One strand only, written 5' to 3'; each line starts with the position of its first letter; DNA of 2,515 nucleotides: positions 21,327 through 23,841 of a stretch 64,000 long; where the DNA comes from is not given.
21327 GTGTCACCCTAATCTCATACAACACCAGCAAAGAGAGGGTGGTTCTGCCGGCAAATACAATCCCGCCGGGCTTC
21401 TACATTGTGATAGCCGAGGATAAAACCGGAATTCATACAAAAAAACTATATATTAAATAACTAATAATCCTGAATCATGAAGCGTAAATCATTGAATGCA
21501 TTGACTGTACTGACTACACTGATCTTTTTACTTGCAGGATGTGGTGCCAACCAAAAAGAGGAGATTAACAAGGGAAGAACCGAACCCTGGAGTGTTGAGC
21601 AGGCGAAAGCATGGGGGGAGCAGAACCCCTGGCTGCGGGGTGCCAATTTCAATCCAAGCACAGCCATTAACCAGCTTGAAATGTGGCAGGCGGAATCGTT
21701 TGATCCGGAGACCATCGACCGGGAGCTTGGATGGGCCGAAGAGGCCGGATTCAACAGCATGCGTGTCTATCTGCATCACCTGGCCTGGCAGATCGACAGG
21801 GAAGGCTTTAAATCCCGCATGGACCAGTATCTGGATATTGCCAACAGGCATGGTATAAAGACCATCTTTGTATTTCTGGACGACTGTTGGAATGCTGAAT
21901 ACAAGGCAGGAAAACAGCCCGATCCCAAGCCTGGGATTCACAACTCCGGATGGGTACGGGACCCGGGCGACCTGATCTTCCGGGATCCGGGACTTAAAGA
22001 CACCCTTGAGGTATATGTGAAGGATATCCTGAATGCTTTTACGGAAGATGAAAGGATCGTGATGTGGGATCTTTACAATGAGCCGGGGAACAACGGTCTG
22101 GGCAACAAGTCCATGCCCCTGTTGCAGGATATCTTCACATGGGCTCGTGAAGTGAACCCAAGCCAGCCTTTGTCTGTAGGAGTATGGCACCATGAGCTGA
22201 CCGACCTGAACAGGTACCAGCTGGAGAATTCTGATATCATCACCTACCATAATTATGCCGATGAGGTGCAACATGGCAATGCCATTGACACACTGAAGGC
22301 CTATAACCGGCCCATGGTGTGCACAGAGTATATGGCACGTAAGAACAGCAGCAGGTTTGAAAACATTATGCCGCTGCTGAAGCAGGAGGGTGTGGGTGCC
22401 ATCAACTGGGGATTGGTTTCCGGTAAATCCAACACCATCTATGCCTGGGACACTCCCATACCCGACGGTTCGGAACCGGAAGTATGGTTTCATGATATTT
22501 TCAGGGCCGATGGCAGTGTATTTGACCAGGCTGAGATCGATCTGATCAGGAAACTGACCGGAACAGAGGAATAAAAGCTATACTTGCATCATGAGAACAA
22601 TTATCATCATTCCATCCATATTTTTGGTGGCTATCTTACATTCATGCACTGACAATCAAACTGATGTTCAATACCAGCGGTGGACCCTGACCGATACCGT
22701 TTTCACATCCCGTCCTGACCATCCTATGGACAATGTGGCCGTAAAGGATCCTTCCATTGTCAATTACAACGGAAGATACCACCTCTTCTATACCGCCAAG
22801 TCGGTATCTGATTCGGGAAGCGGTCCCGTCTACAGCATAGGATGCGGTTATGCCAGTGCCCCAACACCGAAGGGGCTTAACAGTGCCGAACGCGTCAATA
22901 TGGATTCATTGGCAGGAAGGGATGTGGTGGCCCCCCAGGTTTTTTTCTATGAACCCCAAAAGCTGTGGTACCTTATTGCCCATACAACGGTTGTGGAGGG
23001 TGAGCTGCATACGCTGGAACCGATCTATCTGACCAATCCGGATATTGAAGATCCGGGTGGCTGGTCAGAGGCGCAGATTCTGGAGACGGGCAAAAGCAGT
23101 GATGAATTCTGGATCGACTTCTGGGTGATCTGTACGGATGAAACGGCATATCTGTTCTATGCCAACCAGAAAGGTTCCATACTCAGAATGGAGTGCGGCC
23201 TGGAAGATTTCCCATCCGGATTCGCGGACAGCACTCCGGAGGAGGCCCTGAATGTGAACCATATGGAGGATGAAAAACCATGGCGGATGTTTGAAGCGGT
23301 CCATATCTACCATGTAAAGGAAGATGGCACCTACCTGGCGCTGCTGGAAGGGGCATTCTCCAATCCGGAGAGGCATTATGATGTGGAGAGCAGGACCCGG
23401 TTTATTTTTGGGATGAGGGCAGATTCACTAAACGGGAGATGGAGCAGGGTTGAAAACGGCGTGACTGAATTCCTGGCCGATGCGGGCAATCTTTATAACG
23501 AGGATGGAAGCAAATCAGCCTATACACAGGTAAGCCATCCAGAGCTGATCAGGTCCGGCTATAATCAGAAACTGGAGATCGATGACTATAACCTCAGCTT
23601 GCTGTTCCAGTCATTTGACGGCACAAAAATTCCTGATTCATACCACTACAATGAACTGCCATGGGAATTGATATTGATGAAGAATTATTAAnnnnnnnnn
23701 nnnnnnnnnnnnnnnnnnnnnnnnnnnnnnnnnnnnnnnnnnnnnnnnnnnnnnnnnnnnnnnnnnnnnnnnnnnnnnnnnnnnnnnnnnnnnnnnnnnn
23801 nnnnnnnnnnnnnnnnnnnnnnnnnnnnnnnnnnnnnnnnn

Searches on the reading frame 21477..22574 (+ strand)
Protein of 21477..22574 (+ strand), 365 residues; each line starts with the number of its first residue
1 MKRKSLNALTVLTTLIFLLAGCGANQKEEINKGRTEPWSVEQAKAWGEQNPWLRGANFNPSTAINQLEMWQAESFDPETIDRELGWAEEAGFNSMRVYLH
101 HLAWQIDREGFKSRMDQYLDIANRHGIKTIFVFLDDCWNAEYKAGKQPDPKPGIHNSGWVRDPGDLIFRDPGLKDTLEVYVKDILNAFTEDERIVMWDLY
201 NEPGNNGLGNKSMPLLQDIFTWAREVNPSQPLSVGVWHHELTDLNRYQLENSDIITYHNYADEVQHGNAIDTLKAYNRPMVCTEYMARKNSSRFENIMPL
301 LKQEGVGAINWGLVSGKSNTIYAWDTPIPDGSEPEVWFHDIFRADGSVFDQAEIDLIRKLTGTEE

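Call 5: search_protein_families(library=pfam, proteins=[window:21477-22574:+], max_evalue=0.00001)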
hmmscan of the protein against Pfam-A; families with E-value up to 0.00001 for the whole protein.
window:21477-22574:+ (365 aa): 1 family
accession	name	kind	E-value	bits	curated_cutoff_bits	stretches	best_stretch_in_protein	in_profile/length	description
PF00150.24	Cellulase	-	8.3e-10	39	23.5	1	88-312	31-267/272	Cellulase (glycosyl hydrolase family 5)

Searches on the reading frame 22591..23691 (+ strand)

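Call 5: search_protein_families(library=pfam, proteins=[window:22591-23691:+], max_evalue=0.00001)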
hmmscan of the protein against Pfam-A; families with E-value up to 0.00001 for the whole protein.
window:22591-23691:+ (366 aa): 2 families
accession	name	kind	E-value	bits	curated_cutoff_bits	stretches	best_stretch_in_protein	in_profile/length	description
PF03664.19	Glyco_hydro_62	-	1e-24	87.8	22.1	1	30-333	8-271/272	Glycosyl hydrolase family 62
PF04616.20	Glyco_hydro_43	-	5.5e-08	32.9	32.2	0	30-130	45-139/288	Glycosyl hydrolases family 43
